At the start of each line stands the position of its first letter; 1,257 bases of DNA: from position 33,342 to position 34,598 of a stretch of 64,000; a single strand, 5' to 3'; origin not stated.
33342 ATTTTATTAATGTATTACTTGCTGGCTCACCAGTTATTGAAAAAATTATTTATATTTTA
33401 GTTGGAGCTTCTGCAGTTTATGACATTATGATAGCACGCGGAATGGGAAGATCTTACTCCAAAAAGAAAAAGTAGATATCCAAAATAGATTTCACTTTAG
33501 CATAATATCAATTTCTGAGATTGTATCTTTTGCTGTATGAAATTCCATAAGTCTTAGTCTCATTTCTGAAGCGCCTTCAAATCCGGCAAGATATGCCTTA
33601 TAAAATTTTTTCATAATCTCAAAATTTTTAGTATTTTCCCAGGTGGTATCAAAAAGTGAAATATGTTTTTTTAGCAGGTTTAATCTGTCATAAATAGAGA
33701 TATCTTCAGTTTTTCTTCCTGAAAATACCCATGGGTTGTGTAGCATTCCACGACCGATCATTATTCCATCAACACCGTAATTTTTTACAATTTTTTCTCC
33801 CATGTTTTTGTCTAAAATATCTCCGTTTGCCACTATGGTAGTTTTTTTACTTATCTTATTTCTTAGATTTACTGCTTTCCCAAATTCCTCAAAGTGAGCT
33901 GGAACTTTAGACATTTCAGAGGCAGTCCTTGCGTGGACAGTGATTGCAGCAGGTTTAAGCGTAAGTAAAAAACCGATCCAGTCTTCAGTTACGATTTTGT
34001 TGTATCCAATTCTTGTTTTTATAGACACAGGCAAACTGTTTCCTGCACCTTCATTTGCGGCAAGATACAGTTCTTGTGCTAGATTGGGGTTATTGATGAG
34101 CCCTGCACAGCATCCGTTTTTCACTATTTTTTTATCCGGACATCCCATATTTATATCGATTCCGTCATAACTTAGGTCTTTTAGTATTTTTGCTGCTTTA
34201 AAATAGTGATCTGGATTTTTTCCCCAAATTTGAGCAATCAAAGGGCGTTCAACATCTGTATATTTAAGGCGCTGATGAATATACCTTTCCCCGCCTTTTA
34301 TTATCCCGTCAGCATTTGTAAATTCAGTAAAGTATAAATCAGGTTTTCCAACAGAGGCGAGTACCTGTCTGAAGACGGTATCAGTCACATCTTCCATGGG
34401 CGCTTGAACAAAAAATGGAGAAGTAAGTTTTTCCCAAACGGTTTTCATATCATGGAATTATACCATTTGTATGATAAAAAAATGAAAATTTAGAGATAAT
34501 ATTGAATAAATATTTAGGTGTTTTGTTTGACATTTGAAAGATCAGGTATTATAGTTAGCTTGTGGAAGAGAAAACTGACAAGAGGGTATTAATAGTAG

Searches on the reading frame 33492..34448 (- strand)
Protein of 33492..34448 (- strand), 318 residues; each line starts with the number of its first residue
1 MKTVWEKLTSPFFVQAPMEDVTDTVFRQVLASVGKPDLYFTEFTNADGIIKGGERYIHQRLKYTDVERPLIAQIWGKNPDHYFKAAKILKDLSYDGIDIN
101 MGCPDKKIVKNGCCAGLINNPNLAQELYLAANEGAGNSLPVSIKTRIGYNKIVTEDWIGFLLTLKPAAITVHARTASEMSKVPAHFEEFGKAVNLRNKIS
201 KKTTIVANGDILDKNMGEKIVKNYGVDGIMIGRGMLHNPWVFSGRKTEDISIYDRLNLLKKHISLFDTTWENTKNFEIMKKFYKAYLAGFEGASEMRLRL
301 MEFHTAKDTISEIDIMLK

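Call 37: find_encoding_contigs(protein=window:33492-34448:-, flank=10000, max_places=1)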
Protein window:33492-34448:- (318 aa): 7 contigs read that carry it; 1 place shown.
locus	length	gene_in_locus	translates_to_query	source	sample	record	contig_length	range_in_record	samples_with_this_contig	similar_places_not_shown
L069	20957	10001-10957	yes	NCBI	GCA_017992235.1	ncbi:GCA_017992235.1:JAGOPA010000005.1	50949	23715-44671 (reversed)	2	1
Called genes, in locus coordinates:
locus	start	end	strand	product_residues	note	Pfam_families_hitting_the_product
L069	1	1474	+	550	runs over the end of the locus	PF01565:FAD_binding_4, PF02913:FAD-oxidase_C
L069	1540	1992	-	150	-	-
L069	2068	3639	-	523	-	-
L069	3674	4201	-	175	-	PF00186:DHFR_1, PF01872:RibD_C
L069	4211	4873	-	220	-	PF02592:Vut_1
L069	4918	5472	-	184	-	-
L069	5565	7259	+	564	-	PF17957:Big_7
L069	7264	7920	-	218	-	PF13398:Peptidase_M50B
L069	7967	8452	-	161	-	PF08218:Citrate_ly_lig (weak), PF01467:CTP_transf_like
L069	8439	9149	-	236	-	PF08713:DNA_alkylation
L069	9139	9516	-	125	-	PF00072:Response_reg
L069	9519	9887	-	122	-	PF00072:Response_reg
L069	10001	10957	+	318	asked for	PF01207:Dus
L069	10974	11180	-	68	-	PF04070:DUF378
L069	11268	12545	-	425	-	PF05977:MFS_3, PF07690:MFS_1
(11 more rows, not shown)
